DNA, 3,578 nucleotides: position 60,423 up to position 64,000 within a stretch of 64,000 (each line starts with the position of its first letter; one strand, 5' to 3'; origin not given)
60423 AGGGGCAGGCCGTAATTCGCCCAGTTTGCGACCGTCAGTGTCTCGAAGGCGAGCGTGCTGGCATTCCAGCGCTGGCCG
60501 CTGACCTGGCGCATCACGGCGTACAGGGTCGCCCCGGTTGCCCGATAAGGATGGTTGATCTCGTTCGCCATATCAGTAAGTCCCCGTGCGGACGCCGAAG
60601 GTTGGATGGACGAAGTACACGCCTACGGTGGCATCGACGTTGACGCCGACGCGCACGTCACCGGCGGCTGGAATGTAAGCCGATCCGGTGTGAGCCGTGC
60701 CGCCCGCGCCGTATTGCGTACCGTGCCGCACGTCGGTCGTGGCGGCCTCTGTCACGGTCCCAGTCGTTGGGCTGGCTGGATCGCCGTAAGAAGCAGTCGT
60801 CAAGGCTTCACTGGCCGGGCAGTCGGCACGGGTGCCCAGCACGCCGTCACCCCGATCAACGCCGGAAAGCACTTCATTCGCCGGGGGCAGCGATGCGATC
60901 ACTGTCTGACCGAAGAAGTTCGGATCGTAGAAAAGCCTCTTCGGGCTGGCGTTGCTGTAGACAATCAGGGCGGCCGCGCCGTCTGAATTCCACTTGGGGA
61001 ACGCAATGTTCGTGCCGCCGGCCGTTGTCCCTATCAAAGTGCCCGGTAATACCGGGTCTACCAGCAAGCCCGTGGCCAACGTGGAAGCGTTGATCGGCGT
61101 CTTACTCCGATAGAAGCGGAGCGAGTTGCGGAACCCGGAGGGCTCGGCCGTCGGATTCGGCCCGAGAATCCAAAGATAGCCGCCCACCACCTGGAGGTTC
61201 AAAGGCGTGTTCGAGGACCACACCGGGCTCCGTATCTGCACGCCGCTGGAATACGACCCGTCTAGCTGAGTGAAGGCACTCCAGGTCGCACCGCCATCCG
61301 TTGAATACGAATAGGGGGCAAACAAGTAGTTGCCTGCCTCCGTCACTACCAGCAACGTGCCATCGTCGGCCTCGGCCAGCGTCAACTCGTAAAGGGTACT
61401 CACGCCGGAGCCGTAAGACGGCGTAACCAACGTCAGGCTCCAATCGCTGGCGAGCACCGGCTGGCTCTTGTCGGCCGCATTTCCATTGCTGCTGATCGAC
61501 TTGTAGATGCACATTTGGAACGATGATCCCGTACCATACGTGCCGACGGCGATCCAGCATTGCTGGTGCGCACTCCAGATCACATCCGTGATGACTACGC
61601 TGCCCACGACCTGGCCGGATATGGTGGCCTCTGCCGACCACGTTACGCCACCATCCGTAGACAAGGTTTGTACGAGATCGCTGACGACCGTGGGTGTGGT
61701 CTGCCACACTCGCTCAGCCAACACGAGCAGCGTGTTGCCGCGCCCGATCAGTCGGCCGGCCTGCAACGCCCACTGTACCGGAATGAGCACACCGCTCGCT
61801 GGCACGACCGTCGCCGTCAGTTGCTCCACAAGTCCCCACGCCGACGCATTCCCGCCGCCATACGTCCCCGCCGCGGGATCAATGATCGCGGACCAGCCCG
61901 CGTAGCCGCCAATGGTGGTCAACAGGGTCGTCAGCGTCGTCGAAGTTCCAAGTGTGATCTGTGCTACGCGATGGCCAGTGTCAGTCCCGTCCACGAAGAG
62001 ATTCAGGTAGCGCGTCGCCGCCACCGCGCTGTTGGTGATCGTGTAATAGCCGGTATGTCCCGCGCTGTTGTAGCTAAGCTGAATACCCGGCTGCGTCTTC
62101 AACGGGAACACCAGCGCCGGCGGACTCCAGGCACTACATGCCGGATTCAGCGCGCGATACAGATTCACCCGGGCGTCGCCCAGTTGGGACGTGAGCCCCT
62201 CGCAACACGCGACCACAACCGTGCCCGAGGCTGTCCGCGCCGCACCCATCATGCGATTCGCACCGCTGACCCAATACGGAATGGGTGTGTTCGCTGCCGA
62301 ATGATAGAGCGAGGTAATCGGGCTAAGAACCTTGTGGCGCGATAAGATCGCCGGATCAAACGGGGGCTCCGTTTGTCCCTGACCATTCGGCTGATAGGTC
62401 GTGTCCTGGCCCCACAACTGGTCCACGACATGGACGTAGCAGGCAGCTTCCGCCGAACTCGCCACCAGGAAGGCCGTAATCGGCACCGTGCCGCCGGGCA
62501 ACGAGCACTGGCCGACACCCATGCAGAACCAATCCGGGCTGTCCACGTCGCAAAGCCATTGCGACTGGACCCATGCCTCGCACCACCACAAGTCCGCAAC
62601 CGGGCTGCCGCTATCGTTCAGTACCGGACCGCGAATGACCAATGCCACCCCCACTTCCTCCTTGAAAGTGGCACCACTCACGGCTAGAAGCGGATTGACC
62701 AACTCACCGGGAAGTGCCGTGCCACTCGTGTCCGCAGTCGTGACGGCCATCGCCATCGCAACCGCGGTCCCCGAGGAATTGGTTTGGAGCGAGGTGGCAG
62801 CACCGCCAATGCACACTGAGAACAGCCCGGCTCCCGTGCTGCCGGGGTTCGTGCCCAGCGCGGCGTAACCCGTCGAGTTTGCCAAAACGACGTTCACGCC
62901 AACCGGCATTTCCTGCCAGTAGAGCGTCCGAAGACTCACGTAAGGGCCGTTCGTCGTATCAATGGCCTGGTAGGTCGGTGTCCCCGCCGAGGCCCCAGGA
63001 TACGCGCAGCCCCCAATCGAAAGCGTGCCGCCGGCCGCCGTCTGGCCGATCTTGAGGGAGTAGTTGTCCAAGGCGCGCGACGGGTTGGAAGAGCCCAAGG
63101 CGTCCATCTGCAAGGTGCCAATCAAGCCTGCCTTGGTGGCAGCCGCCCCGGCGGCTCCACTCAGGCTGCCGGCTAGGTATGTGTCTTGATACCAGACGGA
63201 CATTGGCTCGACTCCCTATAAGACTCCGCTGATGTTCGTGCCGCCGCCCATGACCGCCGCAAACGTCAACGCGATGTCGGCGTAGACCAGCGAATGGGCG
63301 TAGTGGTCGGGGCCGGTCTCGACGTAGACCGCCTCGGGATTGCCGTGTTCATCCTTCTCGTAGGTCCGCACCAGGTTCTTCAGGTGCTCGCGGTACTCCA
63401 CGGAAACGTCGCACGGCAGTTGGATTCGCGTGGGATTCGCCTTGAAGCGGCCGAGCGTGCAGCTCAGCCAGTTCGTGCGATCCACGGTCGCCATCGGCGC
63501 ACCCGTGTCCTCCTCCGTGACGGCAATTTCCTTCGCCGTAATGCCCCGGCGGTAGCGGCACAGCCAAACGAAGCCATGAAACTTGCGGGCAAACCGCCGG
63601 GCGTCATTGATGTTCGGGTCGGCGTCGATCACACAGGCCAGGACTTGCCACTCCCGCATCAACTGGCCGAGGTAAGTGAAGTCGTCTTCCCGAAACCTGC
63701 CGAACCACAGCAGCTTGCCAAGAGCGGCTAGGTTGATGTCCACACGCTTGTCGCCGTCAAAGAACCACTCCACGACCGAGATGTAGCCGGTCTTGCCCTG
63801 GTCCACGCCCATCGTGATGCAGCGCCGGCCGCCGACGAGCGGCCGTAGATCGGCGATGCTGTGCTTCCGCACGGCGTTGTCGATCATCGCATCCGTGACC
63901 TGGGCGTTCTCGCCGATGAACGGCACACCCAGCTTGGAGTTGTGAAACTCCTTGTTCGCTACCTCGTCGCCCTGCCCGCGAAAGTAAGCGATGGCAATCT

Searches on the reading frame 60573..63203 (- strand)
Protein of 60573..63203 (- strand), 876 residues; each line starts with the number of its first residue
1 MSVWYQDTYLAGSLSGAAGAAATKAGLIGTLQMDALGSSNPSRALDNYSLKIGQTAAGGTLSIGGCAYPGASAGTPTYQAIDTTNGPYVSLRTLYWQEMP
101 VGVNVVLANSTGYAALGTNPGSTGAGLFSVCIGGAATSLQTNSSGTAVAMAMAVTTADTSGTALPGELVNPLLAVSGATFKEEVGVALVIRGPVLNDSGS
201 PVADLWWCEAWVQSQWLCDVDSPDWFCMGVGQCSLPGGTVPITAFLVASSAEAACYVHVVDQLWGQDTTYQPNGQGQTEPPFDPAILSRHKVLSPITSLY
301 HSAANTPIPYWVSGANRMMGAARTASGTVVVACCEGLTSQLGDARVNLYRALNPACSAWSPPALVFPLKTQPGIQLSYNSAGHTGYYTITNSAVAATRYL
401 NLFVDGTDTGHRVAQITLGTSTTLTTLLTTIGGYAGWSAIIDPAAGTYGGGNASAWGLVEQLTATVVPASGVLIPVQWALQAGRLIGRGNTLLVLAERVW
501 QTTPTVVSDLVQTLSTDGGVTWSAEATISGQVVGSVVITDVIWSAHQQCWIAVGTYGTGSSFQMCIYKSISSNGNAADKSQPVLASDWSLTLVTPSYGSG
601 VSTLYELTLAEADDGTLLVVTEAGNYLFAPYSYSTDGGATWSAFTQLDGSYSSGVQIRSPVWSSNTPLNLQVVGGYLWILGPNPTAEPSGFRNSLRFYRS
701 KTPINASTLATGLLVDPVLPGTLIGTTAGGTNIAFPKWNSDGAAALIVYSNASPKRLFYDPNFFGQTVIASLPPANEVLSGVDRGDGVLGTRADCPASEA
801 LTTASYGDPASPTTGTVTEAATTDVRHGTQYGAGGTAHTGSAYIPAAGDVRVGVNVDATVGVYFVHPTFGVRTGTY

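Call 16: search_protein_families(library=pfam, proteins=[window:60573-63203:-], max_evalue=0.01)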
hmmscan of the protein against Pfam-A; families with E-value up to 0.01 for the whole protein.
window:60573-63203:- (876 aa): 2 families
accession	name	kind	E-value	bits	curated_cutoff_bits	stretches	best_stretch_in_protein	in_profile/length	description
PF02012.26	BNR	-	0.00012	22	27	0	633-642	2-11/12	BNR/Asp-box repeat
PF13088.12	BNR_2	-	0.0052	16.6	31.4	0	507-647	79-204/277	BNR repeat-like domain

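Call 17: search_protein_families(library=phrogs, proteins=[window:60573-63203:-], max_evalue=0.001)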
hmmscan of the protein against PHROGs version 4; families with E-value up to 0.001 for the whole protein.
window:60573-63203:- (876 aa): 0 families

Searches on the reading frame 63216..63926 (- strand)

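Call 16: search_protein_families(library=pfam, proteins=[window:63216-63926:-], max_evalue=0.01)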
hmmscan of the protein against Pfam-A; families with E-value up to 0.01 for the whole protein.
window:63216-63926:- (236 aa): 0 families

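Call 17: search_protein_families(library=phrogs, proteins=[window:63216-63926:-], max_evalue=0.001)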
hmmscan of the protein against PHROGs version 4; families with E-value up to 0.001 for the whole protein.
window:63216-63926:- (236 aa): 1 family
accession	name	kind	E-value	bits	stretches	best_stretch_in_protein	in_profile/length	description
phrog_675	-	head and packaging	1.5e-29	103.8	1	1-221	326-548/576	terminase large subunit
